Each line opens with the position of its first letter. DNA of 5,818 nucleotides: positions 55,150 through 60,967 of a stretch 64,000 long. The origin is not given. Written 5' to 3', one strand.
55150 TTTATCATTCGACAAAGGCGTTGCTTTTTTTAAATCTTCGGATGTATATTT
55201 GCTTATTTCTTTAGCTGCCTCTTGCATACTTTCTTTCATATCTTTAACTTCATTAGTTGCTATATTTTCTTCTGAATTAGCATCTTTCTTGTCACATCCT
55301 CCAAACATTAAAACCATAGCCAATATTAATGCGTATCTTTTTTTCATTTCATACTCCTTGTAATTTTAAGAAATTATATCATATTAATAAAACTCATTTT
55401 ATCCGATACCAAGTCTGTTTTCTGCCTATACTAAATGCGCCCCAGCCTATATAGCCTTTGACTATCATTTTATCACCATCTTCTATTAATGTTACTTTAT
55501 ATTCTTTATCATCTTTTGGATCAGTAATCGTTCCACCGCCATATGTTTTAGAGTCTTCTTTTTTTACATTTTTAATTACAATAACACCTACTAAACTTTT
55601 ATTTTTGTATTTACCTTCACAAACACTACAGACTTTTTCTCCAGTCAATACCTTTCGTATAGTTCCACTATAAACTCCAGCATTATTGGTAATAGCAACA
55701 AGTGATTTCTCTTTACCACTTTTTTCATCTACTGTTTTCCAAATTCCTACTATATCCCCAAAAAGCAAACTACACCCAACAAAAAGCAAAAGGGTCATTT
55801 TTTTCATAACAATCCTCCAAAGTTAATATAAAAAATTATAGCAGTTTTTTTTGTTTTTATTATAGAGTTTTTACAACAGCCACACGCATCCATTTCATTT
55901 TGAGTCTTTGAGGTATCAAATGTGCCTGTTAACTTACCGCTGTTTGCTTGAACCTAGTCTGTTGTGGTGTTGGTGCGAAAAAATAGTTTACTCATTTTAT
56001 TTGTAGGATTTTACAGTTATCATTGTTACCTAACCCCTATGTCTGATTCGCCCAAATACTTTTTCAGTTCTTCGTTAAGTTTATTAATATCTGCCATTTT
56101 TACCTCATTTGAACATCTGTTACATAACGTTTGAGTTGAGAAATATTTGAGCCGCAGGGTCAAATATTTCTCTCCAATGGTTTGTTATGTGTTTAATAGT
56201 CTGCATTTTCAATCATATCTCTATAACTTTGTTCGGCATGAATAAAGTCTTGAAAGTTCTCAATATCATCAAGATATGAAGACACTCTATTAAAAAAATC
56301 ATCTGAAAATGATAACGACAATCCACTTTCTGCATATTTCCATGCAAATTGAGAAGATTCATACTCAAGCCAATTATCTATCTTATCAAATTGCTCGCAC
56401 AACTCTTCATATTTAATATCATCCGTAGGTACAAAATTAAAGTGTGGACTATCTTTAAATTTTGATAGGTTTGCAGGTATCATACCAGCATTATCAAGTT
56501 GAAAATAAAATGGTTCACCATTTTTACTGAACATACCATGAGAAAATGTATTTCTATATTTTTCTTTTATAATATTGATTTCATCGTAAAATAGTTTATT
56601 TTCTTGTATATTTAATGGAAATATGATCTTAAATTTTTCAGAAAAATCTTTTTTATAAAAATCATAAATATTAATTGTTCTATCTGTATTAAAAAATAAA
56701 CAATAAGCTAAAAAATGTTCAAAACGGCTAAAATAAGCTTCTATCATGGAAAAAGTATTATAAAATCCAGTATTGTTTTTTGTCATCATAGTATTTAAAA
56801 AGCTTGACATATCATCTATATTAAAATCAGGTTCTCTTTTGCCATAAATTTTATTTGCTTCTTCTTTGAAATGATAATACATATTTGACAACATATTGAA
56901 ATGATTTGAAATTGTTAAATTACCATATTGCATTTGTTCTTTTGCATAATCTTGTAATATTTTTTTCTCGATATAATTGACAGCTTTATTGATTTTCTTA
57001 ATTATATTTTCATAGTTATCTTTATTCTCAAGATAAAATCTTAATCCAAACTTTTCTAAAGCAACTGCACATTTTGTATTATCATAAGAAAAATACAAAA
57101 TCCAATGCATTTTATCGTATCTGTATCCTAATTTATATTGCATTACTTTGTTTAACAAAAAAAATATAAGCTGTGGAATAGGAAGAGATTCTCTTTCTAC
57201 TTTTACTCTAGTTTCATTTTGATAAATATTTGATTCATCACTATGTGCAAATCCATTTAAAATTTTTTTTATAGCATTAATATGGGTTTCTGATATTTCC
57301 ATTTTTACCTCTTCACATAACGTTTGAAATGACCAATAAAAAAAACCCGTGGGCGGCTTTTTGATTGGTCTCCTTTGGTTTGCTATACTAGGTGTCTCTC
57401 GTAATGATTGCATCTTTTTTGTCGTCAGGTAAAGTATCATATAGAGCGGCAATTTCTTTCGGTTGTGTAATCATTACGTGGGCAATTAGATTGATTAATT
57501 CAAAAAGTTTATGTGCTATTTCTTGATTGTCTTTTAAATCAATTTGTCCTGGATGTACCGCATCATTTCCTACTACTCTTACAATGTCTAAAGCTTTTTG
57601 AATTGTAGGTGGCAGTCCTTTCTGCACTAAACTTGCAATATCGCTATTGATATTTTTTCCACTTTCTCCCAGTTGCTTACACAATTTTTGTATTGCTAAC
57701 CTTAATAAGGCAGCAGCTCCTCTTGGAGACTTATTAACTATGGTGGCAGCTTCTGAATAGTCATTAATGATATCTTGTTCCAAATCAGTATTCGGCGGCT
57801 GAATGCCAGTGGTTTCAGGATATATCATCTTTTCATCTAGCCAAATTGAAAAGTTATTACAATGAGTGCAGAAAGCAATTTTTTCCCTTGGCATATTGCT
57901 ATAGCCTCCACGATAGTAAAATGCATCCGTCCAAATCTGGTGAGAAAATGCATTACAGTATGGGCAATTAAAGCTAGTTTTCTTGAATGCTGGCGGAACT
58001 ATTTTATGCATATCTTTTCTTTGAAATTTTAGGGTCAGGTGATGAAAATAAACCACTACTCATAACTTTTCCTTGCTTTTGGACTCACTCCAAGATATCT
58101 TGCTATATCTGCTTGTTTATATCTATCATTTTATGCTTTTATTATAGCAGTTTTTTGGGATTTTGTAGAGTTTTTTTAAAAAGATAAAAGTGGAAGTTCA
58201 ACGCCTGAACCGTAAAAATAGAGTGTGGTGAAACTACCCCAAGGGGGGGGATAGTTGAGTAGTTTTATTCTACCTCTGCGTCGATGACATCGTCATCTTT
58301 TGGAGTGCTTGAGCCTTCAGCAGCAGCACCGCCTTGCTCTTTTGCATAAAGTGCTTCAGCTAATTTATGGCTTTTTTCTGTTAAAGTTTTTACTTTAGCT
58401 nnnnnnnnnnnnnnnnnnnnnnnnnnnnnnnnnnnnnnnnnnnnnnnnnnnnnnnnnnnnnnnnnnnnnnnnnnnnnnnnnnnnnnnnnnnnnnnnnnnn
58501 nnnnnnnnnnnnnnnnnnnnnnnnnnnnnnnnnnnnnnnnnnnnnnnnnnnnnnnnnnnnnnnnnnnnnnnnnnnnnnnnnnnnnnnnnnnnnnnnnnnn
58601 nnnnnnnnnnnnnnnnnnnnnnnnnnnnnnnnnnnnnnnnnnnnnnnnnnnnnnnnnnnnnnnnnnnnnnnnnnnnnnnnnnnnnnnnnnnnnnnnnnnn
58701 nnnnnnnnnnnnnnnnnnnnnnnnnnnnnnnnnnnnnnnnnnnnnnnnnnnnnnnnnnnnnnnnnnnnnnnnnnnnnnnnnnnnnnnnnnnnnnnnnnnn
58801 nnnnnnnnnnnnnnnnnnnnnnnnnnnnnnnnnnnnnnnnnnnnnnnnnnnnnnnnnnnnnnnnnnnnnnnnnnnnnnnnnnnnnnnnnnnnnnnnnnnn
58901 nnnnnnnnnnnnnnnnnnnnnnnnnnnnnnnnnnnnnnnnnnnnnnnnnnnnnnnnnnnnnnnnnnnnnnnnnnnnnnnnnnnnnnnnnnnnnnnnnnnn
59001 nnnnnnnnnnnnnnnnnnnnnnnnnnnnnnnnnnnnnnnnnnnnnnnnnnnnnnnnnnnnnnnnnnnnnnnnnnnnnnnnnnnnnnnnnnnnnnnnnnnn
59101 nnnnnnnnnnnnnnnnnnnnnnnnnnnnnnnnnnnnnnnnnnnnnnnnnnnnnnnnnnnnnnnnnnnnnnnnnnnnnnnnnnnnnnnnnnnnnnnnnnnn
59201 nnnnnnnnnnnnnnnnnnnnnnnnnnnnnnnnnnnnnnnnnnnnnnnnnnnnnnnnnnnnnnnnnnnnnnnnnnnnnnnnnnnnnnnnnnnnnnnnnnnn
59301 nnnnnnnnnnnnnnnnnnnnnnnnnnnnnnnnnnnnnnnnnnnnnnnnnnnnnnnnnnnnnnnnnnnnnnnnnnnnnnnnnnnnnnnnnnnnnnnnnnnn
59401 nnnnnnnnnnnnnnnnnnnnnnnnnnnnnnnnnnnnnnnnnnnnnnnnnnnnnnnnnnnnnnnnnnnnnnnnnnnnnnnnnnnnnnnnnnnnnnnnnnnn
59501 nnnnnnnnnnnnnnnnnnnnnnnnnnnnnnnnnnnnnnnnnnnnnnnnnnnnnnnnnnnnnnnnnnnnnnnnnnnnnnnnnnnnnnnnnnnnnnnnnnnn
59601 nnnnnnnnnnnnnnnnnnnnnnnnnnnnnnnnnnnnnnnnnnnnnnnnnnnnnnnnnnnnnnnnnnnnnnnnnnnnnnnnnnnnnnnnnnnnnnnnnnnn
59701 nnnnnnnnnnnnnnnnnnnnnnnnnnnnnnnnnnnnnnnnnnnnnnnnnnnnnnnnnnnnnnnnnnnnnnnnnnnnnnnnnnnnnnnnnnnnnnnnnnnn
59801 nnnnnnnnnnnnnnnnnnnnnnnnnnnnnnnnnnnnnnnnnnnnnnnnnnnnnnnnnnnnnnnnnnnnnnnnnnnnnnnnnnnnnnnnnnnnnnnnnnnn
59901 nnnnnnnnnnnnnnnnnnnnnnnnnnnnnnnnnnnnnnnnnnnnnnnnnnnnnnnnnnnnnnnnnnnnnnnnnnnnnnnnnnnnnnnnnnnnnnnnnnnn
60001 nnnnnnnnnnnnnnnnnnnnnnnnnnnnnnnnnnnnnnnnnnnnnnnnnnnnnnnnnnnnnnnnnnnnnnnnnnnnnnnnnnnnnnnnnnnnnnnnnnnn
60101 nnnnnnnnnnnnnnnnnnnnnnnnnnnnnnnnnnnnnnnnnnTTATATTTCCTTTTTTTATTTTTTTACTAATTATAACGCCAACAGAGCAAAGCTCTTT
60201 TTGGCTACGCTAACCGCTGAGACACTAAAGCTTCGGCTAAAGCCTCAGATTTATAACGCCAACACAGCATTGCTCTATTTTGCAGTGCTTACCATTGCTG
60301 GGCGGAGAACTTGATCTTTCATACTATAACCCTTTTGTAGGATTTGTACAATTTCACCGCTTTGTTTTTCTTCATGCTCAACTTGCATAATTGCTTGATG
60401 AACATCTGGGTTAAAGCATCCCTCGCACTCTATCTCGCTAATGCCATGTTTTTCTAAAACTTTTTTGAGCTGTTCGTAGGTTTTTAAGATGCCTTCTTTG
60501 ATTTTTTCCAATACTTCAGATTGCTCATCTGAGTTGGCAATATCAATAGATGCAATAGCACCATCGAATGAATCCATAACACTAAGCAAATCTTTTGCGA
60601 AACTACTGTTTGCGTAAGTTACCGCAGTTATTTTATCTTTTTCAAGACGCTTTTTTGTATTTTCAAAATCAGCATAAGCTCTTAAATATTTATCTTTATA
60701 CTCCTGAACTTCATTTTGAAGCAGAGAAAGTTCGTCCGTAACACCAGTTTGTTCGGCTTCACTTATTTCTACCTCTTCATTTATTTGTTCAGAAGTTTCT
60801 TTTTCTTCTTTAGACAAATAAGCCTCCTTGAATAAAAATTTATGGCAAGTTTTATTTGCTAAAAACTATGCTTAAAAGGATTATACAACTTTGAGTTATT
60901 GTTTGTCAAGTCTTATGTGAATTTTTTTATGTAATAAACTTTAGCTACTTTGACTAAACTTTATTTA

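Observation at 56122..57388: Two integron attC-like imperfect palindromes placed exactly at the 3' ends of consecutive genes (cassette array without an integrase)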

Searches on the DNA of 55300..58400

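Call 44: search_rna_families(source=window, start=55300, end=58400, threshold=evalue, max_evalue=1)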
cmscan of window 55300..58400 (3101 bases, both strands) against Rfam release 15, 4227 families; matches with E-value up to 1: 0.
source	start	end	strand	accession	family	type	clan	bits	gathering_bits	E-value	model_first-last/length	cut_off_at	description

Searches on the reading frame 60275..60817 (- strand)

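Call 11: search_protein_families(library=pfam, proteins=[window:60275-60817:-], max_evalue=0.01)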
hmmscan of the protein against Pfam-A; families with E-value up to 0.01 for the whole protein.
window:60275-60817:- (180 aa): 2 families
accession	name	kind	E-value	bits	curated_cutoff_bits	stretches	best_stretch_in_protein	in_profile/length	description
PF01025.24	GrpE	-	7.9e-47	159.4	25.8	1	14-180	4-165/165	GrpE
PF24481.2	CT398_CC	-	0.0094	16.2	27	0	12-62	20-70/180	CT398-like coiled coil hairpin domain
